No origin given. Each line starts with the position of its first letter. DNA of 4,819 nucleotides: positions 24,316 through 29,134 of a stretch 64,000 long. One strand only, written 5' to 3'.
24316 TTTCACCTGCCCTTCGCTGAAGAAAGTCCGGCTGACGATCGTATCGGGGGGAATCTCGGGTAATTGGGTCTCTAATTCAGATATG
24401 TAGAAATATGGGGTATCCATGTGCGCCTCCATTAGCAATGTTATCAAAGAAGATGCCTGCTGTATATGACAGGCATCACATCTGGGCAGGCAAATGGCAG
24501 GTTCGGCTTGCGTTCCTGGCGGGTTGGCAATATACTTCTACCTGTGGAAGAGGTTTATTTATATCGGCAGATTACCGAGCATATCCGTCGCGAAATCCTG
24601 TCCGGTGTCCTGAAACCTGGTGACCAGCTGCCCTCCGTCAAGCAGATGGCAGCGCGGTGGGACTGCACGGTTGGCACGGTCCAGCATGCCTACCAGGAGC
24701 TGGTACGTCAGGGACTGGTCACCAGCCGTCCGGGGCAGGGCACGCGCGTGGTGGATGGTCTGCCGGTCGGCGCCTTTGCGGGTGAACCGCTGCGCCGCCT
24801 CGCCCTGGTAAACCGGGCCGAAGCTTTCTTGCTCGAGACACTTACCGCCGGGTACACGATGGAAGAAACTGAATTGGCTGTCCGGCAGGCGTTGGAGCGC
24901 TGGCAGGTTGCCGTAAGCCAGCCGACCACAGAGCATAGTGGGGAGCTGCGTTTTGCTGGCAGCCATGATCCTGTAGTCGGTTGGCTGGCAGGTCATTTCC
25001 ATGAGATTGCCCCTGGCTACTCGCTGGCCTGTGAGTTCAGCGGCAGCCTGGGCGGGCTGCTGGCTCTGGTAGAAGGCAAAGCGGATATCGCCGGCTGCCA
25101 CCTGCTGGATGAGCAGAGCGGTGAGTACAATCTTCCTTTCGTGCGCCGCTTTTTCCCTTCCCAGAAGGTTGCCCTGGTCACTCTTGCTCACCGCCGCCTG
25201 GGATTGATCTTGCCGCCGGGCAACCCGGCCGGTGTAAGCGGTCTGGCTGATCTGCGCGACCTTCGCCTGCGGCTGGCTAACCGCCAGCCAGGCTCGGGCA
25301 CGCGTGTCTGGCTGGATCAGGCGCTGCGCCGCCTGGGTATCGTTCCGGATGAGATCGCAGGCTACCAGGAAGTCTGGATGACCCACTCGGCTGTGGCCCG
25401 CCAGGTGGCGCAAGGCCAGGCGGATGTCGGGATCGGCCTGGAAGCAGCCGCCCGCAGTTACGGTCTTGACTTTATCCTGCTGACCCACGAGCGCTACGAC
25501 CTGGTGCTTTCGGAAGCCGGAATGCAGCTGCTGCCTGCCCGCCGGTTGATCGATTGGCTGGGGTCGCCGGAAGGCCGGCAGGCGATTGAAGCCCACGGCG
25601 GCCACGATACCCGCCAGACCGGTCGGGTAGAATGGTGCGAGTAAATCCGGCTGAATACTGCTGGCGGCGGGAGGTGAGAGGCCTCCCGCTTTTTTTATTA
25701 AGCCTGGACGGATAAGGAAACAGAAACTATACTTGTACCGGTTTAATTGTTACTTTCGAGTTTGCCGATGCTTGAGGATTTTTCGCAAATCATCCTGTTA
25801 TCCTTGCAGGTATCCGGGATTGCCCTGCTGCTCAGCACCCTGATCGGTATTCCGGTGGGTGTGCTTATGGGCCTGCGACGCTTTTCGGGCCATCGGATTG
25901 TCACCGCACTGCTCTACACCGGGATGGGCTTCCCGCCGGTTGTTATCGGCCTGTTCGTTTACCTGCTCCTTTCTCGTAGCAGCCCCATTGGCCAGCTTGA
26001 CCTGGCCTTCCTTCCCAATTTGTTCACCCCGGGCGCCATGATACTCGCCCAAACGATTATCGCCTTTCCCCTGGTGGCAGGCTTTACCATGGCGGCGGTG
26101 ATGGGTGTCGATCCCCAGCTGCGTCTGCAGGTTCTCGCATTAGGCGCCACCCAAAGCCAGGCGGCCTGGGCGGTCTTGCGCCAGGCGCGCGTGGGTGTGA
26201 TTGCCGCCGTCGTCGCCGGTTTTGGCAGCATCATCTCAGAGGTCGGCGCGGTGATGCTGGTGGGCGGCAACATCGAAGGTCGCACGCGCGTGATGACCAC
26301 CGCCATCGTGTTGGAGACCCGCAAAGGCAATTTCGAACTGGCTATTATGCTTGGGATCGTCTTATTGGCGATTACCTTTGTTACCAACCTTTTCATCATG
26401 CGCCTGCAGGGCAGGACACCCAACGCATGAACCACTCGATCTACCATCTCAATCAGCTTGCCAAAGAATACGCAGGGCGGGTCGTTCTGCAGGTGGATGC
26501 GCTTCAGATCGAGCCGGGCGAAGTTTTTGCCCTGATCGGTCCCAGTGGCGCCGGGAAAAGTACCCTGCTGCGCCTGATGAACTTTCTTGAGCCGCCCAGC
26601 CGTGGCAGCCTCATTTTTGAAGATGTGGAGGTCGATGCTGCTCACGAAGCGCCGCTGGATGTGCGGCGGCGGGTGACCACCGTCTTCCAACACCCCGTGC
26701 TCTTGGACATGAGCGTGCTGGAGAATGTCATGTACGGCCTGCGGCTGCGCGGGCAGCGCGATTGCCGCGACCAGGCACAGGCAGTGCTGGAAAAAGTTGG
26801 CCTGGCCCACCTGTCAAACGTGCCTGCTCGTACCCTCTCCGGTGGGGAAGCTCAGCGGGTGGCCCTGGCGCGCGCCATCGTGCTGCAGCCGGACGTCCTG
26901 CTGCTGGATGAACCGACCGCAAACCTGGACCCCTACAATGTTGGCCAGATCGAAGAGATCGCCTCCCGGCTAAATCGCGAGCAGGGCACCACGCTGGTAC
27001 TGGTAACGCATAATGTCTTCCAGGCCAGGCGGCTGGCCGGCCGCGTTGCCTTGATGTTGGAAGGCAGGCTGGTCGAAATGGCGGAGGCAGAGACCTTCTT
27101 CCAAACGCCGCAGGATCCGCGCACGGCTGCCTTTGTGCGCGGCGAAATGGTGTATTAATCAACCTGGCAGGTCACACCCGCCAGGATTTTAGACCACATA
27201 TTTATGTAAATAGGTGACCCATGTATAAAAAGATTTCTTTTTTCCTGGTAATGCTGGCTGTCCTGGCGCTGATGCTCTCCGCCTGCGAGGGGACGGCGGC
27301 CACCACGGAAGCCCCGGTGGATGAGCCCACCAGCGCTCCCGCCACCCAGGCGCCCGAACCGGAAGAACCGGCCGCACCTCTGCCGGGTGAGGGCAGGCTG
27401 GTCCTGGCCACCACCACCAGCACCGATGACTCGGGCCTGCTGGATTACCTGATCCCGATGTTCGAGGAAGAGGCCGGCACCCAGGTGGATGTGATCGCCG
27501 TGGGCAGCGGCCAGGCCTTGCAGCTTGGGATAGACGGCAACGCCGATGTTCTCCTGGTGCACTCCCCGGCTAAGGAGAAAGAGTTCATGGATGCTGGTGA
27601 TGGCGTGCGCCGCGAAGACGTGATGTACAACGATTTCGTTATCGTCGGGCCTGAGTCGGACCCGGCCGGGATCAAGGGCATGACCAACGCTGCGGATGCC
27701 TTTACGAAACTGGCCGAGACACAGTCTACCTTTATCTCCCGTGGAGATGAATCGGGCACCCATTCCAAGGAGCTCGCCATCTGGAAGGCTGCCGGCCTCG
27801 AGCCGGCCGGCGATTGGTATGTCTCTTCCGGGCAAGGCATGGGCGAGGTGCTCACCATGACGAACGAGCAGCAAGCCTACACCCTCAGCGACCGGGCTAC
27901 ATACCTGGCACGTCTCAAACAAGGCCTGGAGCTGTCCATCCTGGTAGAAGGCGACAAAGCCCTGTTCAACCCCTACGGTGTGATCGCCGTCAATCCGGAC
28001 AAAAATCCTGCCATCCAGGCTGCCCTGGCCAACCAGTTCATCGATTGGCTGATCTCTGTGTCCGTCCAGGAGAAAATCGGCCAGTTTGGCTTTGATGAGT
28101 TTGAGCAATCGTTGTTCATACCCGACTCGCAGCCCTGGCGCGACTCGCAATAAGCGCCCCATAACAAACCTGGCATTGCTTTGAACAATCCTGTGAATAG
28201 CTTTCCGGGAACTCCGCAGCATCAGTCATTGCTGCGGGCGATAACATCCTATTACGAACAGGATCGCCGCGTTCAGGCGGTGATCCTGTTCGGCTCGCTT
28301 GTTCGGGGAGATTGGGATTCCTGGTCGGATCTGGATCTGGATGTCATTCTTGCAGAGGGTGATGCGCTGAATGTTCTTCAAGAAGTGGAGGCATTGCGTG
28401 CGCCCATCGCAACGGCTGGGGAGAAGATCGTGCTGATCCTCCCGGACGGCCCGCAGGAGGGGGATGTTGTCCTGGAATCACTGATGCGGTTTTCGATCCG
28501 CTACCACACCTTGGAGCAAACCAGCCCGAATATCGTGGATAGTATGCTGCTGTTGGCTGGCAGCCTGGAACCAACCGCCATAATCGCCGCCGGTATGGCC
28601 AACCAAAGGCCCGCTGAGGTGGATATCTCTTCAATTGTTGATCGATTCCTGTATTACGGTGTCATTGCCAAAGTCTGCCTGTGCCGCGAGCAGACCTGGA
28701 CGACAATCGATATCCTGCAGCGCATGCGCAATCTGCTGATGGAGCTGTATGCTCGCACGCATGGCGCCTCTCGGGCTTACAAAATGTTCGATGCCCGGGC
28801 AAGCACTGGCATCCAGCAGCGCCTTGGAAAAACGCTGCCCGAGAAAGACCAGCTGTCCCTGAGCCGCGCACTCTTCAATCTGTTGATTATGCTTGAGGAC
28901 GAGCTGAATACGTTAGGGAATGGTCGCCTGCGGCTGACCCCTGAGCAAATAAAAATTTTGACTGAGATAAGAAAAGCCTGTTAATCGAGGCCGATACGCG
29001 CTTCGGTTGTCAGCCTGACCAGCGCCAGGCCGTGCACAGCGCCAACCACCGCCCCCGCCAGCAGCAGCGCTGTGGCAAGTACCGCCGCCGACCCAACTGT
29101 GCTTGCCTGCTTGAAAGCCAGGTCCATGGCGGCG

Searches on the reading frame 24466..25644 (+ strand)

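Call 70: search_protein_families(library=pfam, proteins=[window:24466-25644:+], max_evalue=0.0001)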
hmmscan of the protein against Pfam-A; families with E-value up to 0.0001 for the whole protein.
window:24466-25644:+ (392 aa): 5 families
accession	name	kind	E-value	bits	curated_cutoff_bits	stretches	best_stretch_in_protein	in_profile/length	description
PF12727.12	PBP_like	-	1.8e-64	216.9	27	1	176-364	2-191/193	PBP superfamily domain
PF00392.27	GntR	-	1.7e-18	66.5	27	1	32-95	1-64/64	Bacterial regulatory proteins, gntR family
PF13531.11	SBP_bac_11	-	7.3e-14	52.5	25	1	238-378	74-225/227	Bacterial extracellular solute-binding protein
PF03466.25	LysR_substrate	-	5.2e-09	36.2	28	0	158-296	5-132/209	LysR substrate binding domain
PF12974.12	Phosphonate-bd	-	1.4e-06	28.3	27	1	256-332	96-170/242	ABC transporter, phosphonate, periplasmic substrate-binding protein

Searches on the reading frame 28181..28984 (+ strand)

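Call 70: search_protein_families(library=pfam, proteins=[window:28181-28984:+], max_evalue=0.0001)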
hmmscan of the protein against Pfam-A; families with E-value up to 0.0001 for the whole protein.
window:28181-28984:+ (267 aa): 2 families
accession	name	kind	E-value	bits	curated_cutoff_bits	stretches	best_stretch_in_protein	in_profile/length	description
PF18765.7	Polbeta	-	4.8e-07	30.3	26.9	1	21-63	3-45/93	Polymerase beta, Nucleotidyltransferase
PF01909.29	NTP_transf_2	-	3.6e-06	27.7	21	1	28-60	11-43/93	Nucleotidyltransferase domain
